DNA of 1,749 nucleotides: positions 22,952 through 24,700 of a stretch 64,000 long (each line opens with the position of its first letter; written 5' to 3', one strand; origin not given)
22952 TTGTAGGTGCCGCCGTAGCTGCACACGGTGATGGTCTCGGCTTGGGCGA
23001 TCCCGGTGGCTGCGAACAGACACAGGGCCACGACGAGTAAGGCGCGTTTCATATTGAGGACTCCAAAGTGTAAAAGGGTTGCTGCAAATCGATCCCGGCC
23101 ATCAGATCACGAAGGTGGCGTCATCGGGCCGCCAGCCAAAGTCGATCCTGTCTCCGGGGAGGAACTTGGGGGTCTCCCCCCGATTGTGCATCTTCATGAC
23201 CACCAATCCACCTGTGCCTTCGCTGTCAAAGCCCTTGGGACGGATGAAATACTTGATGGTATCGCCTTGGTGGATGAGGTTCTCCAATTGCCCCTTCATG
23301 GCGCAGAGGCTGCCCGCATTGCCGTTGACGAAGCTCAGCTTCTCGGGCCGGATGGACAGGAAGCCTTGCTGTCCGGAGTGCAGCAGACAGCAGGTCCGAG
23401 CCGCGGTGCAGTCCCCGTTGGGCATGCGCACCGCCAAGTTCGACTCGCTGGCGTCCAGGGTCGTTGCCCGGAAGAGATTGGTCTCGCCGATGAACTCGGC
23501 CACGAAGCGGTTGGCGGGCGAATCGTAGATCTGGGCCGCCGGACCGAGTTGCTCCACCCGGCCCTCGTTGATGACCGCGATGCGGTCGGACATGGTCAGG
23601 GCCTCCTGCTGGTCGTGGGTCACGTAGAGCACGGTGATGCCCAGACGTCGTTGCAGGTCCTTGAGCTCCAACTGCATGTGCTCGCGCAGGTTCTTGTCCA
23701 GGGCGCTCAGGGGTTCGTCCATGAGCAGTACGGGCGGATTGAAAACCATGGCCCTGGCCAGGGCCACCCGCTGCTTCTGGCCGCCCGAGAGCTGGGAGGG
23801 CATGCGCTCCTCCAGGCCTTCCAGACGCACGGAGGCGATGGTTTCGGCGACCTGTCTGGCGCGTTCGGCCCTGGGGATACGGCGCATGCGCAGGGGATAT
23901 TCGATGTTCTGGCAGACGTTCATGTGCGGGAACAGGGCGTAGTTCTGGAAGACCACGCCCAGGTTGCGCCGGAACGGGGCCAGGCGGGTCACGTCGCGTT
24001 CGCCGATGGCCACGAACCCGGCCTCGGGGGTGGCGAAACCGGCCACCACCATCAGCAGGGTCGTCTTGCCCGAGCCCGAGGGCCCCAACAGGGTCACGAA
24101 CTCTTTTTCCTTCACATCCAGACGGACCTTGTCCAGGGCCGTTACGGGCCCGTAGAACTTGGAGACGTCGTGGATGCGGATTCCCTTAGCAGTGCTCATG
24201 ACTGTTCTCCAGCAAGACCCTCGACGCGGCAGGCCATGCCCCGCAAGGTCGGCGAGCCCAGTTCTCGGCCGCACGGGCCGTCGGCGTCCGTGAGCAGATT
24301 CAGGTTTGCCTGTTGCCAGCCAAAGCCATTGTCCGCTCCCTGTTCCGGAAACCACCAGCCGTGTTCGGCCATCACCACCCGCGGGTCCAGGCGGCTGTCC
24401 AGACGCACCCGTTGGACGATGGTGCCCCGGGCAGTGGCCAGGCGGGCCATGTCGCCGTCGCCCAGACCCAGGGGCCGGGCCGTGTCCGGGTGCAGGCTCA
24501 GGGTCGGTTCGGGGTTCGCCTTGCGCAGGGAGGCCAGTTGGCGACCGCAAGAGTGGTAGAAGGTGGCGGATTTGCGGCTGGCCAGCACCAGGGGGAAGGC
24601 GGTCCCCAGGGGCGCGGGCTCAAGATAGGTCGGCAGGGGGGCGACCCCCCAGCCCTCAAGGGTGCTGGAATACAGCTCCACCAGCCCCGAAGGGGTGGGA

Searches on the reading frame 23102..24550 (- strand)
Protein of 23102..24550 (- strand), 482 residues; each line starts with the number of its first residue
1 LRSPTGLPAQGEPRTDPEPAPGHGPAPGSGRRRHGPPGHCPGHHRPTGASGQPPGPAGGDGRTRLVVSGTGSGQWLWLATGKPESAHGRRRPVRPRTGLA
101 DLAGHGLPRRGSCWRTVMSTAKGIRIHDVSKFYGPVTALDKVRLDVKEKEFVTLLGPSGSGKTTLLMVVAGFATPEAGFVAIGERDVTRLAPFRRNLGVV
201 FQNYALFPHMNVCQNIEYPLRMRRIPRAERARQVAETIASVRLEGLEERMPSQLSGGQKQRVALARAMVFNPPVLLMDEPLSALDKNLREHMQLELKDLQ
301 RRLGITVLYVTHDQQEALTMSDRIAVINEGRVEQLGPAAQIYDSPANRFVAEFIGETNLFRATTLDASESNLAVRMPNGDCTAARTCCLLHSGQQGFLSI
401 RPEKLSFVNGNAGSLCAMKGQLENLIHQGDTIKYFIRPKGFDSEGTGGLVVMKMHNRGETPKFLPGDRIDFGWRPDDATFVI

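Call 28: search_protein_families(library=pfam, proteins=[window:23102-24550:-], max_evalue=0.001)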
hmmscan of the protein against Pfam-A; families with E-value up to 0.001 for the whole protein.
window:23102-24550:- (482 aa): 7 families
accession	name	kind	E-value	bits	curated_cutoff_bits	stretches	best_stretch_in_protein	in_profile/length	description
PF00005.33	ABC_tran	-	7.9e-34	117.6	25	1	139-281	1-136/137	ABC transporter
PF08402.16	TOBE_2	-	3.4e-08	33.9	21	1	398-479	1-74/76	TOBE domain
PF02463.25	SMC_N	-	3.6e-05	23.7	40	0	251-325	134-210/220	RecF/RecN/SMC N terminal domain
PF13304.12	AAA_21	-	4.1e-05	24.2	27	0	246-313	230-299/304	AAA domain, putative AbiEii toxin, Type IV TA system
PF13191.12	AAA_16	-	0.00068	20.6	32.6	0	147-197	24-73/167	AAA ATPase domain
PF25199.1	nSTAND_NTPase5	-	0.0007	19.9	34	0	144-170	36-62/145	Novel STAND NTPase 5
PF20703.3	nSTAND1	-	0.00088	19.4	27.1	0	127-167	11-51/379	Novel STAND NTPase 1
